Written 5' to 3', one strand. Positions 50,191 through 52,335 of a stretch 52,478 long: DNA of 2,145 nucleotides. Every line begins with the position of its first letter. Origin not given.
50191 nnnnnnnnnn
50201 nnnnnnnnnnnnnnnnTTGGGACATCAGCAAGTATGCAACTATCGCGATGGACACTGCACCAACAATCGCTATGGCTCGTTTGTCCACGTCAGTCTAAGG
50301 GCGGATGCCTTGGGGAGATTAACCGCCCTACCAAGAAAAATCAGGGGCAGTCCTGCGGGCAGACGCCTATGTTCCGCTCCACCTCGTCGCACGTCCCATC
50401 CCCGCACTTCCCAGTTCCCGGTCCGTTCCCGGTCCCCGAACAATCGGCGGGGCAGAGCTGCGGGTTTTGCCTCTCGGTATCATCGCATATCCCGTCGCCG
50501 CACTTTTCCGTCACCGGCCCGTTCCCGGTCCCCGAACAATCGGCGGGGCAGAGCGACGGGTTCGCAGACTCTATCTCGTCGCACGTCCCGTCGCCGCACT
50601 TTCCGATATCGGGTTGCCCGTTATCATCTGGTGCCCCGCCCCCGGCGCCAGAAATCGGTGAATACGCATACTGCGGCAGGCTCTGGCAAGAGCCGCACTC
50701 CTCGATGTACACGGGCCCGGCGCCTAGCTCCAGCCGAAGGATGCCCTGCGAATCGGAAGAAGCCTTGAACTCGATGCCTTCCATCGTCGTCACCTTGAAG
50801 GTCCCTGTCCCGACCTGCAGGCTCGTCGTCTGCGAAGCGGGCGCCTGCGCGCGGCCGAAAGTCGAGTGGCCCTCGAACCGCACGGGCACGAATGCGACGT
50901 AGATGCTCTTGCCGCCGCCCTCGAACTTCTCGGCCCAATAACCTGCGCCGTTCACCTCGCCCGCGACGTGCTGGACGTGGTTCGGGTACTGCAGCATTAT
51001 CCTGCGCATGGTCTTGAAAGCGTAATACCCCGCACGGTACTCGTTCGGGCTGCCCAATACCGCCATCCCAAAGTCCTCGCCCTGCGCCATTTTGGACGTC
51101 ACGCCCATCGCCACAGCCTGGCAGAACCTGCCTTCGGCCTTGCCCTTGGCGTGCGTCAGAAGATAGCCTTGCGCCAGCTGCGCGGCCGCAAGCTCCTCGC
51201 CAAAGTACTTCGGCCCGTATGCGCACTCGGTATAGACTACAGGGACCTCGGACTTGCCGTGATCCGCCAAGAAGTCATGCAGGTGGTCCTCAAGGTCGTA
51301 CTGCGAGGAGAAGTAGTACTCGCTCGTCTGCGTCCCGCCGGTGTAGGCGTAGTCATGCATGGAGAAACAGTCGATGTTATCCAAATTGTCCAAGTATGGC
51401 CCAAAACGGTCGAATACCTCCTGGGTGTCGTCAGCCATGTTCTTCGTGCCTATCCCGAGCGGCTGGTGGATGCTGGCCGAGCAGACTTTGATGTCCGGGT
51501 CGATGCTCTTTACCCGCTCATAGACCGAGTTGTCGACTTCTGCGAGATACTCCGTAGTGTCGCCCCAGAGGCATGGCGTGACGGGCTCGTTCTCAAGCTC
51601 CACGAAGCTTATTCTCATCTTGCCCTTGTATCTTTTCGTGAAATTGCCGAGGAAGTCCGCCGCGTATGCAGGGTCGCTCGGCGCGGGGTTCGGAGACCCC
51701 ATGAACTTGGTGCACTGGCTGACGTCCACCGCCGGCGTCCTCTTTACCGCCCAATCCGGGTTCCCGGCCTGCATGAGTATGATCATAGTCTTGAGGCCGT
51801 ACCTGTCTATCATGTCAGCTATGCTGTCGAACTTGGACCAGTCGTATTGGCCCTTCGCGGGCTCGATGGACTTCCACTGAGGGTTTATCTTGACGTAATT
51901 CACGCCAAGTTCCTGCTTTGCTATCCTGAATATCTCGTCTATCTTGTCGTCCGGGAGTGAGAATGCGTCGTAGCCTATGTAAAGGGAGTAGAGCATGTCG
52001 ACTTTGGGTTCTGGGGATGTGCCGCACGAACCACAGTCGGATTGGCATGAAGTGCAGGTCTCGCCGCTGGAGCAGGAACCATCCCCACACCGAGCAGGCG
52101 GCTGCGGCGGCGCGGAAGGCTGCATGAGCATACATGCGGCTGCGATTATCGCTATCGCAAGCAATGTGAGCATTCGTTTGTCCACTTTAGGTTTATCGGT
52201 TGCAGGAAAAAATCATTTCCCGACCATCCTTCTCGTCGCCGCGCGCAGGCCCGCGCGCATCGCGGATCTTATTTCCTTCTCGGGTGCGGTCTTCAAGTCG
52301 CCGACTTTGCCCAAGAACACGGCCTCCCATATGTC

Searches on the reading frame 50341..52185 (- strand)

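Call 31: search_protein_families(library=pfam, proteins=[window:50341-52185:-], max_evalue=0.00001)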
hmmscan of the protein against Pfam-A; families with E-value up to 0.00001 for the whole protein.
window:50341-52185:- (614 aa): 3 families
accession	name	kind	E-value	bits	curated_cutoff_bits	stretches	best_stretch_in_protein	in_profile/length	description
PF02449.21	Glyco_hydro_42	-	5.8e-12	46.1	21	1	74-211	4-151/376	Beta-galactosidase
PF22540.1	RET_CRD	-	1.2e-10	42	26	0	524-551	42-69/103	RET, Cysteine Rich Domain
PF00150.24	Cellulase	-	6.8e-08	32.8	23.5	1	90-323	30-238/272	Cellulase (glycosyl hydrolase family 5)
